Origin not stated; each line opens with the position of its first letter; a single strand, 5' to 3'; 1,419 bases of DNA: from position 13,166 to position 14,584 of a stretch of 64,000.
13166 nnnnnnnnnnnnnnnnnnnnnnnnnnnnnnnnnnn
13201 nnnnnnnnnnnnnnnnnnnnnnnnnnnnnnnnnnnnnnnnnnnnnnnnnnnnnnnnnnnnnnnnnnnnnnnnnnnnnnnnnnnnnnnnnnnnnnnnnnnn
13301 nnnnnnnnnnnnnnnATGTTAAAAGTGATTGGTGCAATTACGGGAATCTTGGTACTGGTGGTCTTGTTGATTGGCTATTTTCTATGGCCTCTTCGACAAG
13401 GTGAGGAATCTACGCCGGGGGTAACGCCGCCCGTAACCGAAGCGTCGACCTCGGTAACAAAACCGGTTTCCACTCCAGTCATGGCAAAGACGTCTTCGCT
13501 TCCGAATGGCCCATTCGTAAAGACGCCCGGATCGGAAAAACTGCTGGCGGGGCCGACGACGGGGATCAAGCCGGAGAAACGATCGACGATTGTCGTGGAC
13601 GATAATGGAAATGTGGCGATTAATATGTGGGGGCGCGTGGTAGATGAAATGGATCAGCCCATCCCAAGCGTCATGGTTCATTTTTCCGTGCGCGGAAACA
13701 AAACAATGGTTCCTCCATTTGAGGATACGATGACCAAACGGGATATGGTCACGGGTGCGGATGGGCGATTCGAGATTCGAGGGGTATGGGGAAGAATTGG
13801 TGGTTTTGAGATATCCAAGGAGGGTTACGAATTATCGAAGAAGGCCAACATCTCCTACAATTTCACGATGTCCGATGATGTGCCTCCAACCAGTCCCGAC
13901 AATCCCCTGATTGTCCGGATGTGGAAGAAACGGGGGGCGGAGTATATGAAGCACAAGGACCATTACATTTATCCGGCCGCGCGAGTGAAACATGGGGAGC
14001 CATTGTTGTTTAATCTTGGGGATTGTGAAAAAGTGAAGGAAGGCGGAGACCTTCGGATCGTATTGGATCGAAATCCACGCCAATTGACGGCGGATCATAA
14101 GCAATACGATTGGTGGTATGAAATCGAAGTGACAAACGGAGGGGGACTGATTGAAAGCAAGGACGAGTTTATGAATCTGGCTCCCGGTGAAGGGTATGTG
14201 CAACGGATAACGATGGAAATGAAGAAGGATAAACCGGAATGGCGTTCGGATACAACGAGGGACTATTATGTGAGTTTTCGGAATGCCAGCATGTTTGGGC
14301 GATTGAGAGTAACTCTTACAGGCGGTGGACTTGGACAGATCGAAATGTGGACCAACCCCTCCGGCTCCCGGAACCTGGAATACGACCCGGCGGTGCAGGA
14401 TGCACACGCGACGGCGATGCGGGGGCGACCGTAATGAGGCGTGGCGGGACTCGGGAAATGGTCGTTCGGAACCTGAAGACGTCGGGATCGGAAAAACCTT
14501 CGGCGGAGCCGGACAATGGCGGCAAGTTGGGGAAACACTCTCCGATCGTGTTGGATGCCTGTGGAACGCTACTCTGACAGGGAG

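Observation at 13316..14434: Low-GC membrane-anchored ORF immediately downstream of the hydrolase module: candidate cognate immunity/partner protein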

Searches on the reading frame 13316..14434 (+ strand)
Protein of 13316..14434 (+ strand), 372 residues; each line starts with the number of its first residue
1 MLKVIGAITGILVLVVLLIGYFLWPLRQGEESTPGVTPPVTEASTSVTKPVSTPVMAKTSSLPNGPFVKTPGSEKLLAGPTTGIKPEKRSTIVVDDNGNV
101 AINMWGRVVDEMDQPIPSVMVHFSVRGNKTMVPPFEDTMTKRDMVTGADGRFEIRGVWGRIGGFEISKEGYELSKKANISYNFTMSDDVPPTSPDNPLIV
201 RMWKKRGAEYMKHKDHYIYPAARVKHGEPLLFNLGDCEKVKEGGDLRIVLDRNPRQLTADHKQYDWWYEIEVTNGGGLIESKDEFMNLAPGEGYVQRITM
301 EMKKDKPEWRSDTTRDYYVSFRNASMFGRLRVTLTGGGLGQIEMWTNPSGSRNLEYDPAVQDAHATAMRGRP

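Call 7: search_protein_families(library=pfam, proteins=[window:13316-14434:+], max_evalue=0.1)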
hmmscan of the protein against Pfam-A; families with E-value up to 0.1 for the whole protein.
window:13316-14434:+ (372 aa): 3 families
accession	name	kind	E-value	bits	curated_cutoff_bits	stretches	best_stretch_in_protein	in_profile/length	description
PF13620.12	CarboxypepD_reg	-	8.2e-05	23.3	32.3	1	105-178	3-66/82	Carboxypeptidase regulatory-like domain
PF02369.22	Big_1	-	0.0072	16.9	34.9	1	97-136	14-53/93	Bacterial Ig-like domain (group 1)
PF05545.16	FixQ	-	0.022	15.2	29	1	2-29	6-33/49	Cbb3-type cytochrome oxidase component FixQ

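Call 8: search_protein_families(library=ncbifam, proteins=[window:13316-14434:+], max_evalue=0.1)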
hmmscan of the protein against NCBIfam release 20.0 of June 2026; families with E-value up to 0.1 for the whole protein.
window:13316-14434:+ (372 aa): 0 families

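Call 10: find_homologous_proteins(query=window:13316-14434:+, max_evalue=0.001)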
Query window:13316-14434:+ (372 aa): 166 proteins with E <= 0.001 among 3346 candidates; the best 120 are listed.
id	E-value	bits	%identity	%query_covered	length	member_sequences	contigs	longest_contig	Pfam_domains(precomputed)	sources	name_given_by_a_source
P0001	5.2e-132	458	100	56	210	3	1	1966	PF13620.13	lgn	-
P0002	1.2e-73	266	39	99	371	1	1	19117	-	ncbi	ncbi:MAG: carboxypeptidase-like regulatory domain-containing protein [Planctomycetota bacterium]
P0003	5.9e-49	185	35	95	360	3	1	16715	-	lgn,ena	-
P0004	1.2e-47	181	34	89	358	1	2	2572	-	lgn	-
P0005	1.4e-41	161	40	71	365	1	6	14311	PF13620.13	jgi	jgi:hypothetical protein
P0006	1.2e-40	158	33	88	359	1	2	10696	-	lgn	-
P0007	1.9e-40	157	38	70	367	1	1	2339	-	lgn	-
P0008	2.1e-40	157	33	95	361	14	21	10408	-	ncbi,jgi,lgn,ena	jgi:hypothetical protein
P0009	8.1e-39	152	36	71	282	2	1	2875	-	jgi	-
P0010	8.4e-39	152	34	81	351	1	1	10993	-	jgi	-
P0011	8.5e-39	152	32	94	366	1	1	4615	-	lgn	-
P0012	2.1e-38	150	34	84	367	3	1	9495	-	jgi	-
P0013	4.7e-38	149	30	96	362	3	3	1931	-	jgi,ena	-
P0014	7.3e-38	149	30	92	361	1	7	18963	-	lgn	-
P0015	5.8e-37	146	34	73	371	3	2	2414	-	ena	-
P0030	1.6e-30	124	32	69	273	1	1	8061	PF20598.5,PF13620.13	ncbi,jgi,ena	jgi:hypothetical protein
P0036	3.0e-28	117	28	94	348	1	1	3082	PF13620.13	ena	-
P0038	6.5e-28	116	33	69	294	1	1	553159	-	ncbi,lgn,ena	-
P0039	2.8e-27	114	29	93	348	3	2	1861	PF13620.13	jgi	jgi:hypothetical protein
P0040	4.6e-27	113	29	93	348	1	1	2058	PF13620.13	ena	-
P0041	5.5e-27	113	34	70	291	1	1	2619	PF13620.13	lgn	-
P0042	9.4e-27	112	28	93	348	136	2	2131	PF13620.13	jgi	-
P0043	1.5e-26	111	28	93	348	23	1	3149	PF13620.13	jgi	-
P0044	2.1e-26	111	28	93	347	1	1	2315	PF13715.13,PF13620.13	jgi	jgi:Carboxypeptidase regulatory-like domain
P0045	2.1e-26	111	31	68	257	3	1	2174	PF13715.13,PF13620.13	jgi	jgi:hypothetical protein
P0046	2.4e-26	111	28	93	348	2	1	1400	PF13620.13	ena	-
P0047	5.5e-26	109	31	68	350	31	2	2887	PF13620.13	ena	-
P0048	5.5e-26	109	31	68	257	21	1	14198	PF13620.13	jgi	-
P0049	7.2e-26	109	29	93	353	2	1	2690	PF13620.13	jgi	jgi:hypothetical protein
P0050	1.6e-25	108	35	70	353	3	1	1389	PF13620.13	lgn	-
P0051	2.0e-25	108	35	70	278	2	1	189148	PF13620.13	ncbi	-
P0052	2.1e-25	108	30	86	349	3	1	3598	PF13715.13,PF20598.5,PF13620.13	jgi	-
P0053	2.2e-25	107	29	81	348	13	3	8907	PF13715.13,PF20598.5,PF13620.13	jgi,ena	-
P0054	2.4e-25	107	31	69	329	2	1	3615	PF13620.13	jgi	jgi:hypothetical protein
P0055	4.7e-25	106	33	70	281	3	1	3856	PF13620.13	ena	-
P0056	5.6e-25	106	28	95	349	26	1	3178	PF20598.5,PF13620.13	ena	-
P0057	7.8e-25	106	33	70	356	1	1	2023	PF13715.13,PF13620.13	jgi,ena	-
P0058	8.5e-25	106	33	71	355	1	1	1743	PF13620.13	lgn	-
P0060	1.3e-24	105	29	95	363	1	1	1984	PF13620.13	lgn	-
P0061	1.5e-24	105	33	69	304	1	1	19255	PF13620.13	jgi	jgi:hypothetical protein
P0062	2.0e-24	104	29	83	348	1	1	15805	PF13715.13,PF20598.5,PF13620.13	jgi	jgi:hypothetical protein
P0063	2.0e-24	104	28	93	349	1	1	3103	PF13715.13,PF13620.13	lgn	-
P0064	3.6e-24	103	31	68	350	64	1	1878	PF13715.13,PF13620.13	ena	-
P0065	4.0e-24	103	31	69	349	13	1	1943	PF13620.13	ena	-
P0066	4.8e-24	103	26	74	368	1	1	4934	PF13620.13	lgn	-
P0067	7.0e-24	103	27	95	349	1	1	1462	PF13715.13,PF13620.13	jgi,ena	-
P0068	8.8e-24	102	28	84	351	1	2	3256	PF13620.13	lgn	-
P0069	8.9e-24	102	31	74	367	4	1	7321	PF13620.13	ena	-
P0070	9.9e-24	102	31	68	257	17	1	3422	PF13620.13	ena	-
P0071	1.4e-23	101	31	68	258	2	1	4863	PF13620.13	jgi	jgi:hypothetical protein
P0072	2.0e-23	101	31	69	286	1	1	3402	PF13620.13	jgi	jgi:hypothetical protein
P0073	2.1e-23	101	31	70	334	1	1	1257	PF13620.13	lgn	-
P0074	7.2e-23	99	28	82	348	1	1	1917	PF13620.13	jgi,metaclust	metaclust:\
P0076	1.4e-22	98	30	68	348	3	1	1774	PF13620.13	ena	-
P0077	2.5e-22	97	28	93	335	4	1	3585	PF13620.13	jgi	jgi:hypothetical protein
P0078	2.6e-22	97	27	92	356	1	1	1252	PF13620.13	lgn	-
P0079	5.2e-22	96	27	97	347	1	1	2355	PF13620.13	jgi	jgi:hypothetical protein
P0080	1.0e-21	95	30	68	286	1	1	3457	PF13715.13,PF13620.13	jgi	jgi:hypothetical protein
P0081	1.0e-21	95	29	77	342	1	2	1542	PF13620.13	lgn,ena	-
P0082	1.3e-21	95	29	68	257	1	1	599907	PF13620.13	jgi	jgi:hypothetical protein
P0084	2.6e-21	94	29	74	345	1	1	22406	PF13620.13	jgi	jgi:hypothetical protein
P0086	4.5e-21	93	27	93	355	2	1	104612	PF13620.13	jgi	jgi:hypothetical protein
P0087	4.8e-21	93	30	68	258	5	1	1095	PF13620.13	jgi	jgi:hypothetical protein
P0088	8.3e-21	92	30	70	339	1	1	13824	PF13620.13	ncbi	-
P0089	1.0e-20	92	28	72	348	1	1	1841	PF13620.13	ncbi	-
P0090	1.0e-20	92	29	69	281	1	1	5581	PF13620.13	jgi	jgi:hypothetical protein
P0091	1.4e-20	92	28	68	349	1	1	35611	PF13620.13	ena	-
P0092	1.5e-20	92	30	69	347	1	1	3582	PF13620.13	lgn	-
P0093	1.5e-20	92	28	76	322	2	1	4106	PF13620.13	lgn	-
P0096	3.1e-20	90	30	69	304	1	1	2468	PF13620.13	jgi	jgi:hypothetical protein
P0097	3.6e-20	90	29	76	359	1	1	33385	PF13620.13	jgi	jgi:hypothetical protein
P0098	3.7e-20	90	28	93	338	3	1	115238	PF13620.13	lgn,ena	-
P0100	6.6e-20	89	27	84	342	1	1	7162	PF13620.13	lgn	-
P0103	3.3e-19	87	28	80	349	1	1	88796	PF13620.13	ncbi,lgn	-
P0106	6.7e-19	86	27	92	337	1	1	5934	PF13620.13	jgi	jgi:hypothetical protein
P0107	7.6e-19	86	29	70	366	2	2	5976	PF13620.13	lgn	-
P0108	7.6e-19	86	28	68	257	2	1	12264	PF13620.13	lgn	-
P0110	1.5e-18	85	27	83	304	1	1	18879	PF13620.13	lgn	-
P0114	7.7e-18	83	30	73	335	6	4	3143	PF13620.13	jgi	jgi:hypothetical protein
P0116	1.1e-17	82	28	94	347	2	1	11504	PF13620.13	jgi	jgi:Carboxypeptidase regulatory-like domain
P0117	1.5e-17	82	31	70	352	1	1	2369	PF13620.13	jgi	jgi:hypothetical protein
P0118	1.7e-17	82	26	94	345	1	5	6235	PF13620.13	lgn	-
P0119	1.7e-17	81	27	93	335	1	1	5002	PF13620.13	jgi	jgi:hypothetical protein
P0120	6.5e-17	80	27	91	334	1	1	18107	PF13620.13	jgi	jgi:hypothetical protein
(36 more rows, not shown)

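Call 14: find_encoding_contigs(protein=P0002, flank=8000, max_places=3)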
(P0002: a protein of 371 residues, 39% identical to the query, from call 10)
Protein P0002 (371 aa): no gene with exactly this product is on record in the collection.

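Call 15: find_encoding_contigs(protein=P0003, flank=8000, max_places=3)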
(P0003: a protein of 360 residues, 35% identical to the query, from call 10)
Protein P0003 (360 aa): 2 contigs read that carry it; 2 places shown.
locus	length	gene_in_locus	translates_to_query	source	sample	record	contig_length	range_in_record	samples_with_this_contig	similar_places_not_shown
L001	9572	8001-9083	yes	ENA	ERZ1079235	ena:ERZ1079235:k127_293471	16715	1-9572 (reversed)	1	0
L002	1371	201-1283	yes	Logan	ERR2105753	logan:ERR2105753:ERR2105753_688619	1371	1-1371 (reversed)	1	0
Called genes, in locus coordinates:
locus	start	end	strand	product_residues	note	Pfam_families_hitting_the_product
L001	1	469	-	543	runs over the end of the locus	PF07583:PSCyt2, PF07587:PSD1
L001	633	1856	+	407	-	PF01042:Ribonuc_L-PSP (faint)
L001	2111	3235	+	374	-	-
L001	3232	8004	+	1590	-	PF05345:He_PIG, PF00041:fn3, PF05990:DUF900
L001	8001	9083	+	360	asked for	-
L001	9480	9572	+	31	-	?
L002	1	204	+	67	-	?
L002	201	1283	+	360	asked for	-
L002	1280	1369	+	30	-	?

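Call 16: find_encoding_contigs(protein=P0038, flank=8000, max_places=2)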
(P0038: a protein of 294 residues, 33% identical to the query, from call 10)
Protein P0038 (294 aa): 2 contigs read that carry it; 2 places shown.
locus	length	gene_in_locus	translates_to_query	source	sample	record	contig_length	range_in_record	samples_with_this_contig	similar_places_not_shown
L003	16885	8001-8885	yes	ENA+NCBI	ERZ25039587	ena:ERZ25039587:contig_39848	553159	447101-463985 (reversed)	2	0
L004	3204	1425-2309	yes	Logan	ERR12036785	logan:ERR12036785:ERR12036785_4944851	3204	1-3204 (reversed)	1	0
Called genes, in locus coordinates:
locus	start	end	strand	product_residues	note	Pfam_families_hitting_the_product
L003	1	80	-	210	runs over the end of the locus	PF05190:MutS_IV, PF05192:MutS_III, PF00488:MutS_V (weak)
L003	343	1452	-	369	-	PF01624:MutS_I, PF05188:MutS_II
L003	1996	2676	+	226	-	-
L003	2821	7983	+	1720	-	PF18884:TSP3_bac (faint)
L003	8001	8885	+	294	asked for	-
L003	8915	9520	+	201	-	-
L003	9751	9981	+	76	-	-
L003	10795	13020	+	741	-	PF02449:Glyco_hydro_42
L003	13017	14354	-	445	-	PF01011:PQQ (faint), PF13360:PQQ_2, PF13570:Beta-prop_ACSF4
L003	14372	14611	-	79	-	PF13370:Fer4_13, PF13459:Fer4_15 (weak)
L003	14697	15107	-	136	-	PF01850:PIN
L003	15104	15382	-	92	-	-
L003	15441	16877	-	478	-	PF00361:Proton_antipo_M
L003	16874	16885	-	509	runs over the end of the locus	PF00361:Proton_antipo_M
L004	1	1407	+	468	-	?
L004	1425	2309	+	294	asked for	-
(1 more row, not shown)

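Call 17: find_encoding_contigs(protein=P0082, flank=8000, max_places=2)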
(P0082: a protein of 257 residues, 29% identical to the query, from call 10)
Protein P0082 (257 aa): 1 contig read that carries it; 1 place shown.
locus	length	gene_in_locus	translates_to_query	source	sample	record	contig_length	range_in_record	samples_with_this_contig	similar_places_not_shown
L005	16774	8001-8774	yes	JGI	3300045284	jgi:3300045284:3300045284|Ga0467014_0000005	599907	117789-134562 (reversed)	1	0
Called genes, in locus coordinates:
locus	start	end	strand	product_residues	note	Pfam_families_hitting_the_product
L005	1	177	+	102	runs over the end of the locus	PF00196:GerE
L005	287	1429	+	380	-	PF24517:CBM96, PF01391:Collagen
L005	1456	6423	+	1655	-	PF25390:WD40_RLD, PF00415:RCC1, PF13540:RCC1_2, PF00415:RCC1, PF13540:RCC1_2, PF25390:WD40_RLD, PF00415:RCC1, PF13540:RCC1_2, +2 more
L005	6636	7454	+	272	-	-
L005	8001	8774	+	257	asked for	PF13620:CarboxypepD_reg (weak)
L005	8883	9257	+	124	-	-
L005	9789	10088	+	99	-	-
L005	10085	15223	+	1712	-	-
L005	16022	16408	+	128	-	-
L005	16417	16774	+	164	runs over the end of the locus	-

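Call 18: find_encoding_contigs(protein=P0014, flank=8000, max_places=2)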
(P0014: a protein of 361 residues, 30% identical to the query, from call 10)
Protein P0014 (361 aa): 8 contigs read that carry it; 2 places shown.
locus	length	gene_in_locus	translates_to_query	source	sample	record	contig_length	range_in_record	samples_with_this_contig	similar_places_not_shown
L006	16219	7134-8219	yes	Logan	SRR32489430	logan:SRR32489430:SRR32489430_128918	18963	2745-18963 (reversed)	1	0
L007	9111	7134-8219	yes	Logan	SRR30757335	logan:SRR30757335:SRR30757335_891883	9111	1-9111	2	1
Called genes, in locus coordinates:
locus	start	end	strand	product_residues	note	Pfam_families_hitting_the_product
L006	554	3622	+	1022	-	-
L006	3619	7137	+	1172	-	-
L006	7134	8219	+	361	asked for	-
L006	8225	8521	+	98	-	-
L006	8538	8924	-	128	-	-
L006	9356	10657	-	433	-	PF07804:HipA_C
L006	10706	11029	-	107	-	-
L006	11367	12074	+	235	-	-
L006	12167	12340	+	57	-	-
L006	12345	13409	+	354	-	PF17032:Zn_ribbon_15 (faint), PF14024:DUF4240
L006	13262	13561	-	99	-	-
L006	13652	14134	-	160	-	PF00583:Acetyltransf_1, PF13673:Acetyltransf_10, PF13508:Acetyltransf_7, PF08445:FR47 (weak)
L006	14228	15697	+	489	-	PF00884:Sulfatase (weak)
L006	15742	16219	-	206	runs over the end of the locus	PF07728:AAA_5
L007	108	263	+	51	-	-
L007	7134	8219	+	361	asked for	-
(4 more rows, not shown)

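Call 26: find_related_loci(query=A2, collection=genome_contigs, flank=10000)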
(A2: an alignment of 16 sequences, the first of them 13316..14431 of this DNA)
Query A2 (372 aa) in genome_contigs; peptide patterns used: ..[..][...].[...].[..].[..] (x = any residue, [..] = any of these).
384 stretches matched a pattern; 221 encode a relative of the query (tblastn E <= 1e-3); the best 80 are kept; 80 distinct loci.
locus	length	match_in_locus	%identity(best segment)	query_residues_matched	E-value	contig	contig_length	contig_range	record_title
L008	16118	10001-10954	35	31-357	1e-42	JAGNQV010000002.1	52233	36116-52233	MAG: Opitutaceae bacterium isolate Go_SlAct_bin_186 Go_SlAct_1874_length_52233_cov_8.866944, whole genome shotgun sequen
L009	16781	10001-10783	36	96-355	4e-41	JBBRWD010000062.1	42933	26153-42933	MAG: Limisphaerales bacterium isolate La4_concoct.005 La4_concoct.005_K_2031574_L_42933_cov_58.9887, whole genome shotgu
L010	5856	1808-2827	32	8-359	3e-39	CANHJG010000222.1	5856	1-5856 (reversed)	MAG: Opitutae bacterium isolate RE-23may17-750 genome assembly, contig: RE-23may17-C87693, whole genome shotgun sequence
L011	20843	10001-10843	34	78-357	3e-39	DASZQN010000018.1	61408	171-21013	MAG TPA_asm: Opitutaceae bacterium isolate SMAG_U5999 k141_770788, whole genome shotgun sequence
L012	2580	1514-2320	35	97-359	5e-36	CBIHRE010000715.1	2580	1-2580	MAG TPA_asm: uncultured Akkermansia sp. isolate SRR18156201_concoct_26 genome assembly, contig: ERZ27336863.13465, whole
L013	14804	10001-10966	31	34-357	5e-36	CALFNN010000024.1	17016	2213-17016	MAG TPA_asm: uncultured Opitutaceae bacterium isolate ERR1654122_bin.5_CONCOCT_v1.1_MAG genome assembly, contig: ERZ1505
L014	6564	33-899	34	73-357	1e-35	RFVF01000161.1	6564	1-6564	MAG: Proteobacteria bacterium isolate WB5_2B_004 contig_100_160, whole genome shotgun sequence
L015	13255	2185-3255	31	7-369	2e-35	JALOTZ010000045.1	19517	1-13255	MAG: Verrucomicrobia bacterium isolate Prado246 scaffold_1838, whole genome shotgun sequence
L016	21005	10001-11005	29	14-355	4e-35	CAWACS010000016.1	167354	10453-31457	MAG: uncultured Verrucomicrobiae bacterium isolate MFD09286.bin.4.160 genome assembly, contig: contig_44136, whole genom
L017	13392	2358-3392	29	11-355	2e-34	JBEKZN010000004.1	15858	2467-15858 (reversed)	MAG: Opitutales bacterium isolate SPRUCE 70 SPRUCE_70_4, whole genome shotgun sequence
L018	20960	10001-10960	32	47-359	1e-33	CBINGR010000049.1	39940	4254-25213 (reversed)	MAG TPA_asm: uncultured Akkermansia sp. isolate SRR16817036_binner123_Refined_37 genome assembly, contig: ERZ27393611.17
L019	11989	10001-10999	30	11-357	4e-34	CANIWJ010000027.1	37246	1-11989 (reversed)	MAG: Verrucomicrobia bacterium isolate RH-18aug17-13 genome assembly, contig: RH-18aug17-C2523, whole genome shotgun seq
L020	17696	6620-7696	31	2-360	2e-33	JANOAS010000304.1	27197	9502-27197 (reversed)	MAG: bacterium isolate VAR_18_metabat_284 VAR_18_k141_1419766, whole genome shotgun sequence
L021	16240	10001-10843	33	84-361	2e-33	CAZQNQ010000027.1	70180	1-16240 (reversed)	MAG TPA_asm: uncultured Bifidobacterium sp. isolate SRP344714_co2_359 genome assembly, contig: NODE_851_length_70180_cov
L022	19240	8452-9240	35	102-363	1e-32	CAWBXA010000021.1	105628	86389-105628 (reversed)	MAG: uncultured Verrucomicrobiae bacterium isolate MFD04580.bin.2.125 genome assembly, contig: contig_81397, whole genom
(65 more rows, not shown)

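Call 31: predict_structure(alignment_id=A1)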
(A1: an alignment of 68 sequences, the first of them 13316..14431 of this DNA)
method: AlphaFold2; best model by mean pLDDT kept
length: 372 residues; sequences in the alignment: 68
mean_pLDDT: 85.2   pTM: 0.72
mean pLDDT of the five models: 85.2, 84.6, 84.3, 83.7, 83.6
residues with pLDDT >= 90: 258; 70-90: 46; 50-70: 14; < 50: 54
segments of 3 or more residues with pLDDT < 50: 29-32, 34-38, 42-53, 55-86
pLDDT, mean of each block of 10 residues (from residue 1): 90 97 73 46 43 39 37 41 48 79 97 98 94 86 98 96 96 93 86 95 98 89 88 97 97 93 96 97 97 98 97 97 98 91 97 97 95 71
secondary structure, 60 per line:
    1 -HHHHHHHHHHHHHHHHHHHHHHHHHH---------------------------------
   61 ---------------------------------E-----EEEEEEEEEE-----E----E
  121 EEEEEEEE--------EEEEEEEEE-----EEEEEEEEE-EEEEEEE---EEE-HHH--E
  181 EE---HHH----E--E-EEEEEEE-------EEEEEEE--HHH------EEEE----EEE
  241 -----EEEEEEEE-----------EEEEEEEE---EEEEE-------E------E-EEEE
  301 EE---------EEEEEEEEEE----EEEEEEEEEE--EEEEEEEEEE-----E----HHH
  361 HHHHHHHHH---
elements in order: H2-27 E100-109 E120-128 E137-145 E151-159 E161-167 E171-173 E180-182 E198-204 E212-218 E230-233 E238-240 E246-253 E265-272 E276-280 E297-302 E312-321 E326-335 E338-347 H358-369
